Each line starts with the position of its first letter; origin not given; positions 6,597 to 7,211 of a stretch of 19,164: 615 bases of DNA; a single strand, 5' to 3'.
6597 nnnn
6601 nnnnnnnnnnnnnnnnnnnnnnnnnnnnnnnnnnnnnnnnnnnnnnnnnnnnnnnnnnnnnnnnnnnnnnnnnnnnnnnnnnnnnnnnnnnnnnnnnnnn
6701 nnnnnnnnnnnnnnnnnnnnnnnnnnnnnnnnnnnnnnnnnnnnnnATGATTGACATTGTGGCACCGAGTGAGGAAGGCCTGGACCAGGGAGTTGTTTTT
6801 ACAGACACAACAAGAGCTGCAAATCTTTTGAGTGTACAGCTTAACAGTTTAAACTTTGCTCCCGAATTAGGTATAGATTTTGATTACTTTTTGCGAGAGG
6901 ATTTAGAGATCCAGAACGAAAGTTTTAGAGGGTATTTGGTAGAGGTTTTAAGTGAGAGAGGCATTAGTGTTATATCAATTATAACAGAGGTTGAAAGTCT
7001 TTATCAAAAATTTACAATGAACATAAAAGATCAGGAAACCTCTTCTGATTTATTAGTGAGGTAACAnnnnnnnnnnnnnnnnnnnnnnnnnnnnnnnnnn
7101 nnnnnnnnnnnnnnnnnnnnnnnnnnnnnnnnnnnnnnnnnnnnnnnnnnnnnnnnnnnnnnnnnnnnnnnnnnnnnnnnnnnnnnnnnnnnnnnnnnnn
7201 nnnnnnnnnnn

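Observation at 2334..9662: Contractile-tail-type gene set in a ~19-kb genome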

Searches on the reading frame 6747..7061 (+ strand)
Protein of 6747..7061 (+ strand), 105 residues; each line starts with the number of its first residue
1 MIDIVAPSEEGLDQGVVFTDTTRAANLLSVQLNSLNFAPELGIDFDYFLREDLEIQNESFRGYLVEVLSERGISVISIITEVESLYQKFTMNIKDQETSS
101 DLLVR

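Call 4: search_protein_families(library=pfam, proteins=[window:6747-7061:+], max_evalue=1)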
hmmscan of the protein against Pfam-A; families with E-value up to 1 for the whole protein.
window:6747-7061:+ (105 aa): 0 families

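Call 5: search_protein_families(library=phrogs, proteins=[window:6747-7061:+], max_evalue=1)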
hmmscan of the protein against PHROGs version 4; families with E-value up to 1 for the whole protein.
window:6747-7061:+ (105 aa): 0 families

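Call 36: search_solved_structures(query=A2, max_evalue=10, show_alignments=2)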
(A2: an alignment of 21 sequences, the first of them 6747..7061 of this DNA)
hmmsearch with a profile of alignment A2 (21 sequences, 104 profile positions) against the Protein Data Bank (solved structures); distinct sequences matched with E-value up to 10: 4.
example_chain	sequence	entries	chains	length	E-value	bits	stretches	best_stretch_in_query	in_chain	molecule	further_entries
6m6z_A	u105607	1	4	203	0.097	16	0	53-99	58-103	TMH4C4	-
8jah_A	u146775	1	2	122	0.26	14.7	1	43-101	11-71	C-type lectin domain family 12 member A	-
8w8t_A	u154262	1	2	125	0.27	14.6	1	43-101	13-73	C-type lectin domain family 12 member A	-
8w9j_C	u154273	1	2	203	0.44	13.9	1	43-101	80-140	C-type lectin domain family 12 member A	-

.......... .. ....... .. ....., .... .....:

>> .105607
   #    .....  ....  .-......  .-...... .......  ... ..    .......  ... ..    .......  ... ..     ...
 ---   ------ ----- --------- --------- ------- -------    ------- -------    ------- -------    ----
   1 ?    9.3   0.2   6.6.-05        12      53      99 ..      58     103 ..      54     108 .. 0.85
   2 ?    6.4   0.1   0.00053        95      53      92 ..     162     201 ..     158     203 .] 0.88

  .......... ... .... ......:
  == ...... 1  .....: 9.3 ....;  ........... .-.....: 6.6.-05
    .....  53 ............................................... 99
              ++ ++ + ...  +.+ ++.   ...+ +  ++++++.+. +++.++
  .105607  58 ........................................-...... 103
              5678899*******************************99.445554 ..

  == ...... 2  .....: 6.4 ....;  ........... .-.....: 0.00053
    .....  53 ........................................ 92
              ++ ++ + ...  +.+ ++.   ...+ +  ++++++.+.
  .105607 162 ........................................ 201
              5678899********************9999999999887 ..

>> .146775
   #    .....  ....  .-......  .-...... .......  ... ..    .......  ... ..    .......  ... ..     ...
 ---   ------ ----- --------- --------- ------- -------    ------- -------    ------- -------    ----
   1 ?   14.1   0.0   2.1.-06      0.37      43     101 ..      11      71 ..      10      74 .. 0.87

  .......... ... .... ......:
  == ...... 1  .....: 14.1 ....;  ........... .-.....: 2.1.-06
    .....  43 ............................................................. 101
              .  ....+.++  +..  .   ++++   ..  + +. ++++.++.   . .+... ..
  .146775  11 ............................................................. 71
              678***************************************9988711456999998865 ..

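Call 39: search_protein_families(library=pfam, alignment_id=A2, max_evalue=1)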
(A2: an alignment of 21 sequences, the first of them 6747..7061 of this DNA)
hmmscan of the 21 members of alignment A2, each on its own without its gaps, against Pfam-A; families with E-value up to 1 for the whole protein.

A. member 1, window:6747-7061:+ (105 aa): 0 families

B. families by the number of members that match (of 21 scanned): 12 families
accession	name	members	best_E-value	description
PF25594.1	GldB_lipo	5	0.062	Gliding motility protein GldB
PF02878.22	PGM_PMM_I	2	0.00014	Phosphoglucomutase/phosphomannomutase, alpha/beta/alpha domain I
PF02641.20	DUF190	2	0.12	Uncharacterized ACR, COG1993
PF00351.26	Biopterin_H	1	0.024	Biopterin-dependent aromatic amino acid hydroxylase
PF07599.16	DUF1563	1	0.024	Protein of unknown function (DUF1563)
PF24640.1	DUF7635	1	0.052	Domain of unknown function (DUF7635)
PF19312.4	NtrY_N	1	0.13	NtrY N-terminal region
PF11533.15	AtzH-like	1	0.14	AtzH-like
PF04857.26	CAF1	1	0.18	CAF1 family ribonuclease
PF03822.20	NAF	1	0.19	NAF domain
PF13556.12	HTH_30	1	0.25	PucR C-terminal helix-turn-helix domain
PF02820.24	MBT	1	0.29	mbt repeat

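Call 56: find_homologous_proteins(query=window:6747-7061:+, max_evalue=0.001)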
Query window:6747-7061:+ (105 aa): 14 proteins with E <= 0.001 among 17 candidates.
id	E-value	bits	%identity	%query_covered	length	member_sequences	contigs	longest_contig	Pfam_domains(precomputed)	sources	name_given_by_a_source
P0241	1.5e-58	213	100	100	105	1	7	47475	-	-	-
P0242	8.7e-26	108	54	100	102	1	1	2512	-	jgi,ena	-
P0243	1.7e-24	104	52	100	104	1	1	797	-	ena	-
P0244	3.8e-23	99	50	100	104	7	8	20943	-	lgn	-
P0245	2.4e-22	97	50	100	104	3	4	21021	-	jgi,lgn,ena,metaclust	metaclust:\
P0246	6.3e-22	96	49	100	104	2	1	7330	-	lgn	-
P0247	1.7e-21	94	51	100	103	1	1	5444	-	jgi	jgi:hypothetical protein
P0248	4.9e-21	93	50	98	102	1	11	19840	-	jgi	jgi:hypothetical protein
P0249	2.1e-20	91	51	98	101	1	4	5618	-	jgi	jgi:hypothetical protein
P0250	4.1e-20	90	49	100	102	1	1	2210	-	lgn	-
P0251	5.0e-20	89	50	100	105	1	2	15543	-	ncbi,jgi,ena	jgi:hypothetical protein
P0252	2.3e-19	87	46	100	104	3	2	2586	-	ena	-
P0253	4.2e-19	86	47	100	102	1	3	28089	-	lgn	-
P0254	1.5e-18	85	45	100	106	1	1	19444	-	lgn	-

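Call 66: search_protein_representatives(alignment_id=A7)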
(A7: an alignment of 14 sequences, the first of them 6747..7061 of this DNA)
Query: 14 sequences, 104 profile positions. Proteins with E-value up to 0.001 (for the whole library): 127; up to 1e-10: 83; up to 1e-30: 13. The best 127 are listed.
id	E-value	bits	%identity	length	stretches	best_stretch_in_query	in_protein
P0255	4.0e-44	165.1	-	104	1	1-104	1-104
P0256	1.1e-43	163.7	-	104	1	1-104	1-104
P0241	6.8e-41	154.7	-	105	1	1-104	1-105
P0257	3.0e-38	146.3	-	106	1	1-103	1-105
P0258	4.7e-35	136.0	-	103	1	1-104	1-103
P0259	1.9e-34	134.0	-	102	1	1-104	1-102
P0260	4.5e-33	129.6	-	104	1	1-104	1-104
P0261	6.2e-32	126.0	-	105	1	2-99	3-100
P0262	7.1e-32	125.8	-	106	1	1-104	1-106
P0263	7.5e-32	125.7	-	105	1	2-102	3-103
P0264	1.1e-31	125.1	-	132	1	1-97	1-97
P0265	1.5e-31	124.7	-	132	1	1-94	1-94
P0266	7.7e-31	122.4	-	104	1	1-102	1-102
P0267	4.0e-30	120.1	-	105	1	1-103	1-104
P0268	7.6e-29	116.0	-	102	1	1-101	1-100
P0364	3.0e-06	43.4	-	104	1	18-96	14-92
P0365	3.2e-06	43.3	-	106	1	19-96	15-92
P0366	7.7e-06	42.1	-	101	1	18-91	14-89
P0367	1.3e-05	41.4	-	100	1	19-95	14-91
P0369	4.5e-05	39.7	-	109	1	19-84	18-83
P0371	4.9e-05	39.5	-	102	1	14-97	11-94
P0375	2.0e-04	37.6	-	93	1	9-88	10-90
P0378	6.6e-04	35.9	-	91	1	16-91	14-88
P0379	7.0e-04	35.8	-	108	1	12-92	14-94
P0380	7.9e-04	35.7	-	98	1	20-91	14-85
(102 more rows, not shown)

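Call 68: search_protein_families(library=pfam, alignment_id=A8, max_evalue=0.01)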
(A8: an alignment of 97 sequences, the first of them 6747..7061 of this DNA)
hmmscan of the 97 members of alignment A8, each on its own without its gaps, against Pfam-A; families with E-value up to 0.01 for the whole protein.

A. member 1, window:6747-7061:+ (105 aa): 0 families

B. families by the number of members that match (of 97 scanned): 5 families
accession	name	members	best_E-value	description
PF25594.1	GldB_lipo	3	0.0033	Gliding motility protein GldB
PF10934.14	Sheath_initiator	2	0.00088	Contractile injection system sheath initiator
PF14744.11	WASH-7_mid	1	0.0016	WASH complex subunit 7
PF08218.17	Citrate_ly_lig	1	0.0085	Citrate lyase ligase C-terminal domain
PF16528.11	Exo84_C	1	0.0087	Exocyst component 84 C-terminal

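Call 69: search_solved_structures(query=A8, max_evalue=10, show_alignments=3)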
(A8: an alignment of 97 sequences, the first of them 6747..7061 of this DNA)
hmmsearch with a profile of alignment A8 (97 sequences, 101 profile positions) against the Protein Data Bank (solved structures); distinct sequences matched with E-value up to 10: 5.
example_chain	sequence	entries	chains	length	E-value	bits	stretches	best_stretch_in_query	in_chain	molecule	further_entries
8aa4_A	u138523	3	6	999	0.45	13.7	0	38-89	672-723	SusC homolog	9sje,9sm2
1ezv_A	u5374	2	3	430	0.86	12.8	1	11-35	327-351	UBIQUINOL-CYTOCHROME C REDUCTASE COMPLEX CORE PROTEIN I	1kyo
6hu9_A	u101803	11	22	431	0.86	12.8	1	11-35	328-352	Cytochrome b-c1 complex subunit 1, mitochondrial | CYTOCHROME B-C1 COMPLEX SUBUNIT 1, MITOCHONDRIAL; SYNONYM: COMPLEX III SUBUNIT 1, CORE PRO | COR1 isoform 1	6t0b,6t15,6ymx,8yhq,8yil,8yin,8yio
1kb9_A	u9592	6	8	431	0.86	12.8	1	11-35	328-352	UBIQUINOL-CYTOCHROME C REDUCTASE COMPLEX CORE PROTEIN I | Ubiquinol-cytochrome-c reductase complex core protein 1 | Cytochrome b-c1 complex subunit 1, mitochond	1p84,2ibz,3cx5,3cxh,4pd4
6giq_A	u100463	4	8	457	0.94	12.7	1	11-35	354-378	BJ4_G0001550.mRNA.1.CDS.1 | Cytochrome b-c1 complex subunit 1, mitochondrial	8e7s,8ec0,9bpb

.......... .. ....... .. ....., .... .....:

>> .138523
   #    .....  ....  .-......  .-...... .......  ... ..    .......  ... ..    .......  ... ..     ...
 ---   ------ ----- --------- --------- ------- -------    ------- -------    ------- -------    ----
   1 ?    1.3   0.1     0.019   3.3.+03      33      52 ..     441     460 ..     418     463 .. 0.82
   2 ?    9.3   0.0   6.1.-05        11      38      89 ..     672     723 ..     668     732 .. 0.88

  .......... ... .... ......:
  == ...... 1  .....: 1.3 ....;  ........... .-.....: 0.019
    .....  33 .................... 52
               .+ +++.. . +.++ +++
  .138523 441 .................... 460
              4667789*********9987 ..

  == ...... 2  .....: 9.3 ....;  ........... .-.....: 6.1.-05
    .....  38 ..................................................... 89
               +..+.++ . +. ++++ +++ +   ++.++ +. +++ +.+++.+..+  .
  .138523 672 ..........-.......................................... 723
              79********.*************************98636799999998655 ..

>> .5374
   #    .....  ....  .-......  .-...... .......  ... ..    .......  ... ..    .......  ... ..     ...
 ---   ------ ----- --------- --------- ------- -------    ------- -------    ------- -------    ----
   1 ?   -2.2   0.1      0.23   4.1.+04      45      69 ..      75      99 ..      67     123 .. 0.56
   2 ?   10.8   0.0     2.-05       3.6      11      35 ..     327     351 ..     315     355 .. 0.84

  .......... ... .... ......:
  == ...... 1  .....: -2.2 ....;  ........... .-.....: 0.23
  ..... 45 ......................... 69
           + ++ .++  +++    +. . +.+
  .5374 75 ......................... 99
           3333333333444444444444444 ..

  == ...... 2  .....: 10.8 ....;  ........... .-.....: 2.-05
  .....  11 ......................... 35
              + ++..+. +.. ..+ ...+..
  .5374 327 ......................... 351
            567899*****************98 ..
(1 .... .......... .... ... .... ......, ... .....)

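Call 71: search_protein_families(library=phrogs, alignment_id=A8, max_evalue=0.01)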
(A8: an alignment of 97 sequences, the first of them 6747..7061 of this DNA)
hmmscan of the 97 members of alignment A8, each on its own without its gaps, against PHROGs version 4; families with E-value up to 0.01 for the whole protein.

A. member 1, window:6747-7061:+ (105 aa): 0 families

B. families by the number of members that match (of 97 scanned): 2 families
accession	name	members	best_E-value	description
phrog_120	-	1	0.0013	baseplate wedge subunit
phrog_21548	-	1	0.004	-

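Call 103: search_protein_families(library=pfam, proteins=[P0364, P0365, P0366, P0367, P0369, P0371, P0375, P0378, P0379, P0380], max_evalue=0.05)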
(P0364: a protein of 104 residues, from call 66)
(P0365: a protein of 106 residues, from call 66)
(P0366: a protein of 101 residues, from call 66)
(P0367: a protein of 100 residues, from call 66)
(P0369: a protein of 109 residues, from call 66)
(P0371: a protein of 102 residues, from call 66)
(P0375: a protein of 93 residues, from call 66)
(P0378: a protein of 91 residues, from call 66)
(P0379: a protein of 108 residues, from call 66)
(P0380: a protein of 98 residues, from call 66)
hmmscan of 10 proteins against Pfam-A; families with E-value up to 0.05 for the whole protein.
P0364 (104 aa): 0 families

P0365 (106 aa): 0 families

P0366 (101 aa): 0 families

P0367 (100 aa): 0 families

P0369 (109 aa): 0 families

P0371 (102 aa): 0 families

P0375 (93 aa): 0 families

P0378 (91 aa): 0 families

P0379 (108 aa): 0 families

P0380 (98 aa): 0 families
